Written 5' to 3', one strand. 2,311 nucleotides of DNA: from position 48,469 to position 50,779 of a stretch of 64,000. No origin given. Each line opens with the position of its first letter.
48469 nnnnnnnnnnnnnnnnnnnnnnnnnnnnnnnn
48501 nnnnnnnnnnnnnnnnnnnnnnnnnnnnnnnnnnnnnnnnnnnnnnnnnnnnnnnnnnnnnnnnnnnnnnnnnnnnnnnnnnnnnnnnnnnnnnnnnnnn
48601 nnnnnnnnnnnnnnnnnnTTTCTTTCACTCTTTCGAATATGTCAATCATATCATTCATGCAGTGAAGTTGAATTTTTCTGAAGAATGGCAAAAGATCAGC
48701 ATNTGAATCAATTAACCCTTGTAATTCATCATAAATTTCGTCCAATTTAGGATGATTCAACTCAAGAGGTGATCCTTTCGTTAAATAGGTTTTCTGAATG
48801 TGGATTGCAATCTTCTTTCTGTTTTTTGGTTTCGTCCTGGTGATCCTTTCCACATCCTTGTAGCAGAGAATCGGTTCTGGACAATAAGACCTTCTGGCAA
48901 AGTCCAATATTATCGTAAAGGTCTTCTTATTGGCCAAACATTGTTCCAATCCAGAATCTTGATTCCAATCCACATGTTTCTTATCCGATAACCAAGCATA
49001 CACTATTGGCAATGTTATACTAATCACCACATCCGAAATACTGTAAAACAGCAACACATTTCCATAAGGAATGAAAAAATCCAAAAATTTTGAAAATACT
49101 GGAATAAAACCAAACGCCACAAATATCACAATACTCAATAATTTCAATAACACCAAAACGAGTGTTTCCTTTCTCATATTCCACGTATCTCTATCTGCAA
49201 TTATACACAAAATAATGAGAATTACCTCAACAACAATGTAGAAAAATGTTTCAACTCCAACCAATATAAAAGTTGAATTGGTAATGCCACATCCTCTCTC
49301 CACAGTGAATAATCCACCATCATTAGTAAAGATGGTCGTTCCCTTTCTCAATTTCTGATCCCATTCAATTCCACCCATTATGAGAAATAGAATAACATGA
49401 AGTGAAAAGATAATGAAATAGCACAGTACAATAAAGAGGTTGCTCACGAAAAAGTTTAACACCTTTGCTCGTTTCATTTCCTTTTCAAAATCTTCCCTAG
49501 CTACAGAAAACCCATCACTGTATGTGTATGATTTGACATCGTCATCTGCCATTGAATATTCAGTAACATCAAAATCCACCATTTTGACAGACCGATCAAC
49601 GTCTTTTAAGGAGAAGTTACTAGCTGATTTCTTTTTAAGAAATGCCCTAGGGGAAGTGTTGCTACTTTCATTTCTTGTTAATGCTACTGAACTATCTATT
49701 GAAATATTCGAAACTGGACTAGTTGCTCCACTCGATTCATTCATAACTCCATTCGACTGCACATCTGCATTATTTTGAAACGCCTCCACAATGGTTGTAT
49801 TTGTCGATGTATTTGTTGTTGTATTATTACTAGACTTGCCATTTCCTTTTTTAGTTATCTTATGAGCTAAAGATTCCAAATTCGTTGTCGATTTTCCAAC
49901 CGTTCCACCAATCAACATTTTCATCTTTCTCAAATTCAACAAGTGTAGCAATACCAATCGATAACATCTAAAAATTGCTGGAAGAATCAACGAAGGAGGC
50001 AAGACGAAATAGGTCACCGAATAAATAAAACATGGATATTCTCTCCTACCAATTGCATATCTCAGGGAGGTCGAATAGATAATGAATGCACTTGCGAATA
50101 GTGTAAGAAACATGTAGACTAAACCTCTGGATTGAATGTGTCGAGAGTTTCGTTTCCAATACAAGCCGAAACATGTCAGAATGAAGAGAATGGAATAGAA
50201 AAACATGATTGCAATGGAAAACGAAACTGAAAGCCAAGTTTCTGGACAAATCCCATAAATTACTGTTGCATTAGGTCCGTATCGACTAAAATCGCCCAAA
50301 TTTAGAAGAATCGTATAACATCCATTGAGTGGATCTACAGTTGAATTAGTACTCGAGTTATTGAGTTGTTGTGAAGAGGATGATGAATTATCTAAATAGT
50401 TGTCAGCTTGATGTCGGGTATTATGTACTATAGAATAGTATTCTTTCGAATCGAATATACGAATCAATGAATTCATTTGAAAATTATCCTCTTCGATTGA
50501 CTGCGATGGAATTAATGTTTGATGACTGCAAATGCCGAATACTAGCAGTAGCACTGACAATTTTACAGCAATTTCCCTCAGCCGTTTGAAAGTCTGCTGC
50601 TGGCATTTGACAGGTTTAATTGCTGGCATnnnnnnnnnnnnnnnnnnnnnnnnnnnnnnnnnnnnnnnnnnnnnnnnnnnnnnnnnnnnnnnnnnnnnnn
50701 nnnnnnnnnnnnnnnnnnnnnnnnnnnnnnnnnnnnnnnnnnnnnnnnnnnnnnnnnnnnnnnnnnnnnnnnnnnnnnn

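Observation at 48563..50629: Seven-TM receptor fused to an RGS domain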

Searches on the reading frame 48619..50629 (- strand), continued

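Call 37: list_cluster_members(proteins=[P0007, P0009, P0013, P0015, P0017, P0021, P0032, P0055, P0062, P0064])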
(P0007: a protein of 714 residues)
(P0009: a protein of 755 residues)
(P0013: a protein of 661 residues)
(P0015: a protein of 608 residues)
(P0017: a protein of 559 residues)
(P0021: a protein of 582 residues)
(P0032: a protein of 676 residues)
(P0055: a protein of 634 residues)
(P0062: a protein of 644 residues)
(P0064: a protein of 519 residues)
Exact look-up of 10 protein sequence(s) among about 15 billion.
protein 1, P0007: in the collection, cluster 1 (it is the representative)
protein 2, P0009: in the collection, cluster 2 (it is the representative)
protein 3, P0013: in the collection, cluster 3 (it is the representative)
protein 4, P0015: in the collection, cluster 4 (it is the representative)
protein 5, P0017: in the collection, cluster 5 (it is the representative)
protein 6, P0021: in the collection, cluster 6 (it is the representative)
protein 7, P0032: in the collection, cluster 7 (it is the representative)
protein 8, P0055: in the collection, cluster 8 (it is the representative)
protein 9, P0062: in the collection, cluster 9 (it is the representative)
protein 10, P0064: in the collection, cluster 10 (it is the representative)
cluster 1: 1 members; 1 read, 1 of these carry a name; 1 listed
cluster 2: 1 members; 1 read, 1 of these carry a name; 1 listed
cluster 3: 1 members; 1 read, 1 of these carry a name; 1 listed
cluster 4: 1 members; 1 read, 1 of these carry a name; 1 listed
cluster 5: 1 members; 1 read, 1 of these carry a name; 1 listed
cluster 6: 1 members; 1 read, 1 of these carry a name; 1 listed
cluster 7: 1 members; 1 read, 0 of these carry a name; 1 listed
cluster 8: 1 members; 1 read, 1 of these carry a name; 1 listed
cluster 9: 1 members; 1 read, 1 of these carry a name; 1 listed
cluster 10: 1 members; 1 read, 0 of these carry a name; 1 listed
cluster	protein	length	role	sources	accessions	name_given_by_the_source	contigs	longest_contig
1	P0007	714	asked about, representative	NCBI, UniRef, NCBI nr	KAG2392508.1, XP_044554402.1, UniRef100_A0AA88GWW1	hypothetical protein C9374_011233 [Naegleria lovaniensis] | RGS domain-containing protein n=1 Tax=Naegleria lovaniensis TaxID=51637 ... | uncharacterized protein C9374_011233 [Naegleria lovaniensis]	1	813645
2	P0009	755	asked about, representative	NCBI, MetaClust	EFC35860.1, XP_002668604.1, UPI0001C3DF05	predicted protein, partial [Naegleria gruberi] | status=active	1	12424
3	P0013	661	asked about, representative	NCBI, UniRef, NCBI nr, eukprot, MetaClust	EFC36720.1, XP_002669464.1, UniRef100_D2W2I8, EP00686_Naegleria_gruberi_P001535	predicted protein [Naegleria gruberi] | Predicted protein n=1 Tax=Naegleria gruberi TaxID=5762 RepID=D2W2I8_NAEGR | uncharacterized protein NAEGRDRAFT_75602 [Naegleria gruberi]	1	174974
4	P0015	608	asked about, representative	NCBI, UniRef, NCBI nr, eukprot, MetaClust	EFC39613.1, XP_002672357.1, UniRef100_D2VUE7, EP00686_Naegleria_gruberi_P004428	hypothetical protein NAEGRDRAFT_81263 [Naegleria gruberi] | RGS domain-containing protein n=1 Tax=Naegleria gruberi TaxID=5762 RepID=D2VUE7_NAEGR | uncharacterized protein NAEGRDRAFT_81263 [Naegleria gruberi]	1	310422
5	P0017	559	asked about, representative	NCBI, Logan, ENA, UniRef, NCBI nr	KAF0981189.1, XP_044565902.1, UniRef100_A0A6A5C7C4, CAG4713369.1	hypothetical protein FDP41_012977 [Naegleria fowleri] | RGS domain-containing protein n=1 Tax=Naegleria fowleri TaxID=5763 RepID=A0A6A5C7C4_NAEFO | uncharacterized protein FDP41_012977 [Naegleria fowleri]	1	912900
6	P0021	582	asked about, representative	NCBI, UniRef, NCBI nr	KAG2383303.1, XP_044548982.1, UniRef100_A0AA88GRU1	hypothetical protein C9374_004640 [Naegleria lovaniensis] | RGS domain-containing protein n=1 Tax=Naegleria lovaniensis TaxID=51637 ... | uncharacterized protein C9374_004640 [Naegleria lovaniensis]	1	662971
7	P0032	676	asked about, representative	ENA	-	-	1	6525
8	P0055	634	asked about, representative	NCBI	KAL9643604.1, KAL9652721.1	hypothetical protein ABK040_015771 [Willaertia magna]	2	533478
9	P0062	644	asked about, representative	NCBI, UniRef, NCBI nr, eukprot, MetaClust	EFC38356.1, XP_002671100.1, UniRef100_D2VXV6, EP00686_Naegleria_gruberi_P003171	predicted protein [Naegleria gruberi] | Predicted protein n=1 Tax=Naegleria gruberi TaxID=5762 RepID=D2VXV6_NAEGR | uncharacterized protein NAEGRDRAFT_53117 [Naegleria gruberi]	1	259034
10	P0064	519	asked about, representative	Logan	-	-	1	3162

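Call 44: predict_structure(alignment_id=A3)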
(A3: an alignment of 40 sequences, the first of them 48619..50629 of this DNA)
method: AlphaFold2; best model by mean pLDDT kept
length: 670 residues; sequences in the alignment: 40
mean_pLDDT: 74.3   pTM: 0.68
mean pLDDT of the five models: 74.3, 73.0, 72.7, 72.4, 71.5
residues with pLDDT >= 90: 348; 70-90: 80; 50-70: 42; < 50: 200
segments of 3 or more residues with pLDDT < 50: 1-11, 32-99, 244-251, 260-268, 270-371
pLDDT, mean of each block of 10 residues (from residue 1): 38 60 64 38 37 38 35 40 39 45 82 94 92 97 98 97 88 95 96 96 94 93 93 84 52 52 45 42 36 36 35 37 39 38 40 39 44 72 90 94 95 96 96 91 93 92 94 87 83 94 92 92 94 96 91 59 90 91 91 93 93 92 89 96 94 93 88
secondary structure, 60 per line:
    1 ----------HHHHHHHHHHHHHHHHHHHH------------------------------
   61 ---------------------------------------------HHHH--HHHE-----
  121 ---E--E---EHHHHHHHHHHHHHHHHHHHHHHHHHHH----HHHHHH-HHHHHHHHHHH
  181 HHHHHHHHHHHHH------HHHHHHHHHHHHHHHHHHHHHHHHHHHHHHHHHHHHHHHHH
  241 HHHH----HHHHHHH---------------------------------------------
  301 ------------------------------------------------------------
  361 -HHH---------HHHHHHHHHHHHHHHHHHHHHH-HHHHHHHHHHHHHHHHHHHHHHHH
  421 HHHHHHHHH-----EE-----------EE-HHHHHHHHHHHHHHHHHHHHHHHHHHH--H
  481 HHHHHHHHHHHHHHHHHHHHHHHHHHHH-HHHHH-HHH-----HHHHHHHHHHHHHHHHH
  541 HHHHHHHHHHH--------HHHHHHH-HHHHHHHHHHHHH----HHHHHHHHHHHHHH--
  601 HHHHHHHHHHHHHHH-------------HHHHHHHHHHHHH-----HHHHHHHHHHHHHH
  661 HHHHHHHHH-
elements in order (helices of 4 or more, strands of 3 or more residues): H11-30 H106-109 H132-158 H163-168 H170-193 H200-244 H249-255 H374-395 H397-429 H451-477 H480-508 H510-514 H524-551 H560-566 H568-580 H585-598 H601-615 H629-641 H647-669

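Call 47: fold_search(model_id=the predicted structure, library=pdb)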
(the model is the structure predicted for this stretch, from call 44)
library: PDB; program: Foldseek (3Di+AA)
matches with E <= 10: 230; with E <= 0.001: 0
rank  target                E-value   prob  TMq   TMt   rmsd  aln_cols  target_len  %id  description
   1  2bv1_B                1.4e-02  1.00  0.15  0.73   2.0       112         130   17  Regulator of G-protein Signalling 1 (Human) (released 2005-06-27)
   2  3c7l_A                1.4e-02  1.00  0.15  0.76   1.9       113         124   16  Molecular architecture of Galphao and the structural basis for RGS16-mediated deactivation (released 2008-05-06)
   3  2bv1_A                1.8e-02  1.00  0.15  0.71   2.0       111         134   17  Regulator of G-protein Signalling 1 (Human) (released 2005-06-27)
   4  1htj                  2.3e-02  1.00  0.15  0.54   1.9       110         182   19  STRUCTURE OF THE RGS-LIKE DOMAIN FROM PDZ-RHOGEF (released 2001-07-11)
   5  2gtp_C                2.3e-02  1.00  0.15  0.72   2.0       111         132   17  Crystal structure of the heterodimeric complex of human RGS1 and activated Gi alpha 1 (released 2006-05-23)
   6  2af0                  2.4e-02  1.00  0.15  0.66   1.9       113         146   19  Structure of the Regulator of G-Protein Signaling Domain of RGS2 (released 2005-08-02)
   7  3c7k_D                2.4e-02  1.00  0.15  0.82   2.1       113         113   16  Molecular architecture of Galphao and the structural basis for RGS16-mediated deactivation (released 2008-05-06)
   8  2ihd                  2.7e-02  1.00  0.14  0.69   1.9       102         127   15  Crystal structure of Human Regulator of G-protein signaling 8, RGS8 (released 2006-11-21)
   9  2ode_D                4.0e-02  1.00  0.15  0.81   2.1       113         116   13  Crystal structure of the heterodimeric complex of human RGS8 and activated Gi alpha 3 (released 2007-02-06)
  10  2bt2_E                4.6e-02  1.00  0.15  0.67   2.0       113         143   14  Structure of the regulator of G-protein signaling 16 (released 2005-06-03)
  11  6am3_A                4.6e-02  1.00  0.15  0.68   6.6       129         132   15  Regulator of G protein signaling (RGS) 17 in complex with Ca2+ (released 2019-02-13)
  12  6am3_X                4.6e-02  1.00  0.15  0.67   6.6       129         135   15  Regulator of G protein signaling (RGS) 17 in complex with Ca2+ (released 2019-02-13)
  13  2bt2_C                4.8e-02  1.00  0.15  0.68   2.0       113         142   14  Structure of the regulator of G-protein signaling 16 (released 2005-06-03)
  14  4ekd_B                4.8e-02  1.00  0.15  0.72   2.0       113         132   19  Structure of human regulator of G protein signaling 2 (RGS2) in complex with murine Galpha-q(R183C) (released 2013-01-30)
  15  2ode_B                5.2e-02  1.00  0.15  0.72   2.1       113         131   13  Crystal structure of the heterodimeric complex of human RGS8 and activated Gi alpha 3 (released 2007-02-06)
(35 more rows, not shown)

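Call 52: search_protein_families(library=pfam, proteins=[P0003, P0004, P0005, P0006, P0008, P0010, P0012, P0013, P0015, P0016], max_evalue=0.1)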
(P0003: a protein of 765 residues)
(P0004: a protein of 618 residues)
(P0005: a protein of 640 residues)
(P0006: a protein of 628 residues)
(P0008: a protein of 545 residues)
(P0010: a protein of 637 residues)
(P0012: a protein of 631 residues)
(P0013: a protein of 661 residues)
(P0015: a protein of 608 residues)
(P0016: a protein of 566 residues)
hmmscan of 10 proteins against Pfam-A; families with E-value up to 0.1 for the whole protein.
P0003 (765 aa): 3 families
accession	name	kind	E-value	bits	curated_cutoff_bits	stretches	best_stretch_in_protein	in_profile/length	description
PF00615.24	RGS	-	6.7e-05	23.7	23.9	1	500-566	2-70/117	Regulator of G protein signaling domain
PF09128.16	RGS-like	-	0.0075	16.5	27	1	521-577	29-86/191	Regulator of G protein signalling-like domain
PF02575.21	YbaB_DNA_bd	-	0.073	13.7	25.5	0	642-688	4-50/91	YbaB/EbfC DNA-binding family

P0004 (618 aa): 2 families
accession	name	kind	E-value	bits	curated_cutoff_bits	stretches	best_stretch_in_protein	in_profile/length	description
PF00615.24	RGS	-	8.9e-09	36.2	23.9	1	490-592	3-101/117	Regulator of G protein signaling domain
PF09128.16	RGS-like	-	0.00014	22.2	27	1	489-560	8-79/191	Regulator of G protein signalling-like domain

P0005 (640 aa): 1 family
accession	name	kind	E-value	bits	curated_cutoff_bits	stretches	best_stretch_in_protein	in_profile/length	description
PF00615.24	RGS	-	1.1e-07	32.6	23.9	1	485-612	2-101/117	Regulator of G protein signaling domain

P0006 (628 aa): 3 families
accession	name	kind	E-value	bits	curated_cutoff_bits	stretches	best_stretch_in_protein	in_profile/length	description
PF00615.24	RGS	-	1.1e-05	26.2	23.9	1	496-560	5-69/117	Regulator of G protein signaling domain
PF21445.3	ADDB_N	-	0.02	14.5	26.6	1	456-532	208-284/290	ADDB, N-terminal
PF03647.18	Tmemb_14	-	0.061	14.4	24.8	0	117-166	45-88/92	Transmembrane proteins 14C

P0008 (545 aa): 2 families
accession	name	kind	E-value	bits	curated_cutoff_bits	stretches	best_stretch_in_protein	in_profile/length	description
PF00615.24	RGS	-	4.5e-08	33.9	23.9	1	418-521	3-101/117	Regulator of G protein signaling domain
PF09128.16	RGS-like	-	0.046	13.9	27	1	433-487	24-78/191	Regulator of G protein signalling-like domain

P0010 (637 aa): 1 family
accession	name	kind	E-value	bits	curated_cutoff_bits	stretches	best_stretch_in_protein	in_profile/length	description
PF00615.24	RGS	-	5.2e-05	24.1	23.9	1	515-617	2-101/117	Regulator of G protein signaling domain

P0012 (631 aa): 2 families
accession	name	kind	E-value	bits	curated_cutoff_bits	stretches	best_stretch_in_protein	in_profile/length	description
PF00615.24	RGS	-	1.9e-07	31.9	23.9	1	501-607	5-109/117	Regulator of G protein signaling domain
PF09128.16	RGS-like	-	0.015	15.5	27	1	509-569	19-79/191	Regulator of G protein signalling-like domain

P0013 (661 aa): 1 family
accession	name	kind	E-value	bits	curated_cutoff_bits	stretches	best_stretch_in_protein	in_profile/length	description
PF00615.24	RGS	-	2.1e-05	25.3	23.9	1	538-639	2-101/117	Regulator of G protein signaling domain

P0015 (608 aa): 1 family
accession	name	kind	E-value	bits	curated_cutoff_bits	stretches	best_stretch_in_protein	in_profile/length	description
PF00615.24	RGS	-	1.9e-08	35.1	23.9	1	470-573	6-96/117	Regulator of G protein signaling domain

P0016 (566 aa): 1 family
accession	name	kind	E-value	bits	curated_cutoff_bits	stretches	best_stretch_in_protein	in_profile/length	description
PF00615.24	RGS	-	5.5e-08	33.6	23.9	1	445-546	2-99/117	Regulator of G protein signaling domain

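Call 60: search_protein_families(library=pfam, proteins=[P0017, P0018, P0021, P0022, P0025, P0032, P0035, P0055, P0057, P0061], max_evalue=0.1)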
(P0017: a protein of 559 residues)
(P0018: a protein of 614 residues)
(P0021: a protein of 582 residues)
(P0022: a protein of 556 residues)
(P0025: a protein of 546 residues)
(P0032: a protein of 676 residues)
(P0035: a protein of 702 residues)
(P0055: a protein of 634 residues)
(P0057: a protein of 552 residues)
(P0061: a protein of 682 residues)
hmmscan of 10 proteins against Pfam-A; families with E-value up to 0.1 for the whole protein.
P0017 (559 aa): 1 family
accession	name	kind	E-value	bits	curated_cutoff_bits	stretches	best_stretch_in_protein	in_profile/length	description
PF00615.24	RGS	-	3.3e-09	37.6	23.9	1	438-538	3-100/117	Regulator of G protein signaling domain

P0018 (614 aa): 1 family
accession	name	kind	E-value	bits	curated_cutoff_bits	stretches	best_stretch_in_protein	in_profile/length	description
PF00615.24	RGS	-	6.3e-10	39.9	23.9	1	471-568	2-102/117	Regulator of G protein signaling domain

P0021 (582 aa): 3 families
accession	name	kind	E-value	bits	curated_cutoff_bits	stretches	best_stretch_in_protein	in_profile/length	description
PF00615.24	RGS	-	5.8e-05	23.9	23.9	1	437-504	2-69/117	Regulator of G protein signaling domain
PF09128.16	RGS-like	-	0.0014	18.9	27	1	435-540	6-95/191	Regulator of G protein signalling-like domain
PF11397.14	GlcNAc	-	0.0038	17.2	21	1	456-549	259-331/352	Glycosyltransferase (GlcNAc)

P0022 (556 aa): 3 families
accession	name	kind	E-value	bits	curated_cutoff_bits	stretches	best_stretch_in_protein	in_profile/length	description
PF00615.24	RGS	-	4.3e-09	37.2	23.9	1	435-537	4-101/117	Regulator of G protein signaling domain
PF20499.3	DUF6729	-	0.062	13.3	27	0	425-488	85-147/229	Domain of unknown function (DUF6729)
PF08678.16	Rsbr_N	-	0.083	13.4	27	0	468-529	51-111/130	Rsbr N terminal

P0025 (546 aa): 1 family
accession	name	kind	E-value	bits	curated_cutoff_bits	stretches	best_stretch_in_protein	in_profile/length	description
PF00615.24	RGS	-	2.9e-06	28.1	23.9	1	424-518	3-95/117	Regulator of G protein signaling domain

P0032 (676 aa): 2 families
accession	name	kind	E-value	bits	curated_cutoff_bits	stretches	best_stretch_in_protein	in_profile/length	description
PF00615.24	RGS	-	6e-10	40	23.9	1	528-626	4-98/117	Regulator of G protein signaling domain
PF09128.16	RGS-like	-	0.0057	16.9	27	1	546-638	28-119/191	Regulator of G protein signalling-like domain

P0035 (702 aa): 1 family
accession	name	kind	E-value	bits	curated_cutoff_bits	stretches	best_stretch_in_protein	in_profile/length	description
PF00615.24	RGS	-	7.8e-11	42.8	23.9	1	568-672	3-100/117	Regulator of G protein signaling domain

P0055 (634 aa): 1 family
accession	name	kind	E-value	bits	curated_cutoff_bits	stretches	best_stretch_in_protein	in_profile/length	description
PF00615.24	RGS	-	4.9e-10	40.3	23.9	1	498-606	3-109/117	Regulator of G protein signaling domain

P0057 (552 aa): 2 families
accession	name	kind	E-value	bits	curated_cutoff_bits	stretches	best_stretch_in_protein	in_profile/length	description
PF00615.24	RGS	-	3.6e-07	31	23.9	1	416-492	6-82/117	Regulator of G protein signaling domain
PF19351.4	DUF5929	-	0.0022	17.9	27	1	396-489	5-96/222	Domain of unknown function (DUF5929)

P0061 (682 aa): 2 families
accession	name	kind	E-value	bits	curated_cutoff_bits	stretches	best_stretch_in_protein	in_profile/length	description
PF00615.24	RGS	-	0.0043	17.9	23.9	1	542-617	6-82/117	Regulator of G protein signaling domain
PF09128.16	RGS-like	-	0.079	13.1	27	0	537-610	7-80/191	Regulator of G protein signalling-like domain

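Call 61: search_protein_families(library=pfam, proteins=[P0062, P0063, P0064, P0077, P0053, P0078], max_evalue=0.1)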
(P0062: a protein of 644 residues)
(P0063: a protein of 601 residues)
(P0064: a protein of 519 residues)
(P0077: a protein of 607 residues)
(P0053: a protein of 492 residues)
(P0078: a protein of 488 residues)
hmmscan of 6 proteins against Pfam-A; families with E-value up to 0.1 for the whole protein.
P0062 (644 aa): 2 families
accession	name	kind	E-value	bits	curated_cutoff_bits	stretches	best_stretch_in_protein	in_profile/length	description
PF00615.24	RGS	-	3.5e-06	27.8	23.9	1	486-562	2-79/117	Regulator of G protein signaling domain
PF20290.3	MC4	-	0.034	14.9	28.1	0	273-318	40-85/133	ABC-three component (ABC-3C) system Middle Component 4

P0063 (601 aa): 1 family
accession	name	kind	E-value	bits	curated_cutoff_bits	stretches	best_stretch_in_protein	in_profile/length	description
PF00615.24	RGS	-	6.9e-12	46.2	23.9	1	465-580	3-116/117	Regulator of G protein signaling domain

P0064 (519 aa): 3 families
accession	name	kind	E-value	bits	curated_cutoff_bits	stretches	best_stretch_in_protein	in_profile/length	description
PF00615.24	RGS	-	8e-07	29.9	23.9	1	384-495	5-110/117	Regulator of G protein signaling domain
PF00003.28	7tm_3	-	0.011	15.9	33.5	1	21-116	12-106/251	7 transmembrane sweet-taste receptor of 3 GCPR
PF24379.1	DUF7535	-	0.046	13.8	27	1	290-327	9-47/60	Family of unknown function (DUF7535)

P0077 (607 aa): 1 family
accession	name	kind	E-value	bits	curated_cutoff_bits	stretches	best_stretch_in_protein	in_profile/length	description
PF00615.24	RGS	-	2.3e-08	34.9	23.9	1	451-520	3-71/117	Regulator of G protein signaling domain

P0053 (492 aa): 3 families
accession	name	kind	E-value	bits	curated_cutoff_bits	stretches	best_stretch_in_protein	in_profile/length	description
PF00615.24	RGS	-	4.1e-09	37.3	23.9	1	370-487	2-116/117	Regulator of G protein signaling domain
PF00003.28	7tm_3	-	1.2e-06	28.8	33.5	1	3-110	9-113/251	7 transmembrane sweet-taste receptor of 3 GCPR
PF09128.16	RGS-like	-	0.012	15.8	27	1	385-479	23-116/191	Regulator of G protein signalling-like domain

P0078 (488 aa): 4 families
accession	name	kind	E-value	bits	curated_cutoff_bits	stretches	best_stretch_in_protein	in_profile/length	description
PF00615.24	RGS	-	2.4e-08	34.8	23.9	1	333-472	2-117/117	Regulator of G protein signaling domain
PF16133.10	DUF4844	-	0.014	16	25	1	361-430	18-85/117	Domain of unknown function (DUF4844)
PF05008.21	V-SNARE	-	0.033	15.1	25.9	1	387-437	19-67/92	Vesicle transport v-SNARE protein N-terminus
PF20237.3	DUF6594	-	0.045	14.1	30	0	395-440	71-106/238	Family of unknown function (DUF6594)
